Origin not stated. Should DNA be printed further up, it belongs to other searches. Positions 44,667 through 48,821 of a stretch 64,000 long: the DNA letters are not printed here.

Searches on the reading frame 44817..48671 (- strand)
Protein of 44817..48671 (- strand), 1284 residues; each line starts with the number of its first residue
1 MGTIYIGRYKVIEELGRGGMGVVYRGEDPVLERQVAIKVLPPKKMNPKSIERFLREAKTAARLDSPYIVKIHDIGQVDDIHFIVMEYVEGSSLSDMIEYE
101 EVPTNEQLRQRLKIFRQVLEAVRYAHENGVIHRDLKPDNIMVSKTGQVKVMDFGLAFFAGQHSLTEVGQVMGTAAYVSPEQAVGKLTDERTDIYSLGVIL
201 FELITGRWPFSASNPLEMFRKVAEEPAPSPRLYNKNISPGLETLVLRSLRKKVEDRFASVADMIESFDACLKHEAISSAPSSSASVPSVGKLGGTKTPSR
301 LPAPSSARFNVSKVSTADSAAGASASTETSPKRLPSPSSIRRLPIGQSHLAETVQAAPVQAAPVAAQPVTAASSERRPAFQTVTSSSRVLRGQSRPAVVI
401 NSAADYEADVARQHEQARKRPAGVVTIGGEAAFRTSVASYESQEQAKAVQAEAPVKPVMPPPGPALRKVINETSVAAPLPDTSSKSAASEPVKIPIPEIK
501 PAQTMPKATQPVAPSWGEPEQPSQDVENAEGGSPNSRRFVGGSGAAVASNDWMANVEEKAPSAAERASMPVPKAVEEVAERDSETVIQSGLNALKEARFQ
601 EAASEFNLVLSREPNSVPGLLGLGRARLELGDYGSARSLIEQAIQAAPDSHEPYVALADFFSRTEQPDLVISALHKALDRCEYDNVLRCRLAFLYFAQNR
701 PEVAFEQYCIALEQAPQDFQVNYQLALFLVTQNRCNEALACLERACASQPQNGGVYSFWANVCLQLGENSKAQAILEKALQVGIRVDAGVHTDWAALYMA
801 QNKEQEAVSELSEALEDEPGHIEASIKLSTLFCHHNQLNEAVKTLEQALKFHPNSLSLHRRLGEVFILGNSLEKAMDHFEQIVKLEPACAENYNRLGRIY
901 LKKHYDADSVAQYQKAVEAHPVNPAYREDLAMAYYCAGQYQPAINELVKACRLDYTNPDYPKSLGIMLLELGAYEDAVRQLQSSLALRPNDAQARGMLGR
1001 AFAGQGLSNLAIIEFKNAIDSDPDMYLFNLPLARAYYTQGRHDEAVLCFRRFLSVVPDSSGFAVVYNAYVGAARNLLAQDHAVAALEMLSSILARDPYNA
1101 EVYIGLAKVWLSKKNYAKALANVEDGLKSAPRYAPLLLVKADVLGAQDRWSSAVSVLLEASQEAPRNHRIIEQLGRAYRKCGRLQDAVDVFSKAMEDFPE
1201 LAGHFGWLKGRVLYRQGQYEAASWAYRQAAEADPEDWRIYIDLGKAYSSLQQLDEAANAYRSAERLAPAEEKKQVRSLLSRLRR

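Call 37: search_protein_families(library=pfam, proteins=[window:44817-48671:-], max_evalue=0.0001)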
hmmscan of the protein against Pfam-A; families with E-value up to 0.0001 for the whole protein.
window:44817-48671:- (1284 aa): 31 families (the best 25 are shown)
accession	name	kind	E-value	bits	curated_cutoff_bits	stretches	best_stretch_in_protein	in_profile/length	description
PF00069.31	Pkinase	-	4.3e-54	184.1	31.7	1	9-258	1-253/263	Protein kinase domain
PF14559.12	TPR_19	-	1.4e-53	179.6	25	4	799-855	2-58/68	Tetratricopeptide repeat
PF07719.23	TPR_2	-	1.6e-49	162.4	27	0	1238-1268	2-32/34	Tetratricopeptide repeat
PF13428.12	TPR_14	-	2.6e-49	160.9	23.5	0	620-659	4-43/44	Tetratricopeptide repeat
PF13432.12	TPR_16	-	9.9e-43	144.6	32.7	3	1209-1269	3-63/65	Tetratricopeptide repeat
PF13181.12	TPR_8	-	2.7e-37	124.2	25.7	0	1238-1269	2-33/34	Tetratricopeptide repeat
PF13414.12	TPR_11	-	4.2e-37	126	26.8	1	1210-1248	1-39/42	TPR repeat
PF07714.23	PK_Tyr_Ser-Thr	-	1e-36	127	23.1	1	11-256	3-248/258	Protein tyrosine and serine/threonine kinase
PF13424.12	TPR_12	-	2.6e-29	101.7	30.1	0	1172-1233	7-75/77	Tetratricopeptide repeat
PF13431.12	TPR_17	-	8e-28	94.8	24.4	0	1225-1256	1-32/34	Tetratricopeptide repeat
PF00515.34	TPR_1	-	2.9e-27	93.8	27.8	0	1238-1268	2-32/34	Tetratricopeptide repeat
PF23914.1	TPR_CcmH_CycH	-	6.6e-25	88.2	42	0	609-717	42-153/158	Cytochrome c-type biogenesis protein H TPR domain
PF14561.12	TPR_20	-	3.2e-18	66.3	25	0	906-954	4-52/90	Tetratricopeptide repeat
PF12895.13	ANAPC3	-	3.9e-17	62.7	27.2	0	713-779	17-82/82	Anaphase-promoting complex, cyclosome, subunit 3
PF13174.12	TPR_6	-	4.6e-16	58.7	26.3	0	1032-1059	6-33/33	Tetratricopeptide repeat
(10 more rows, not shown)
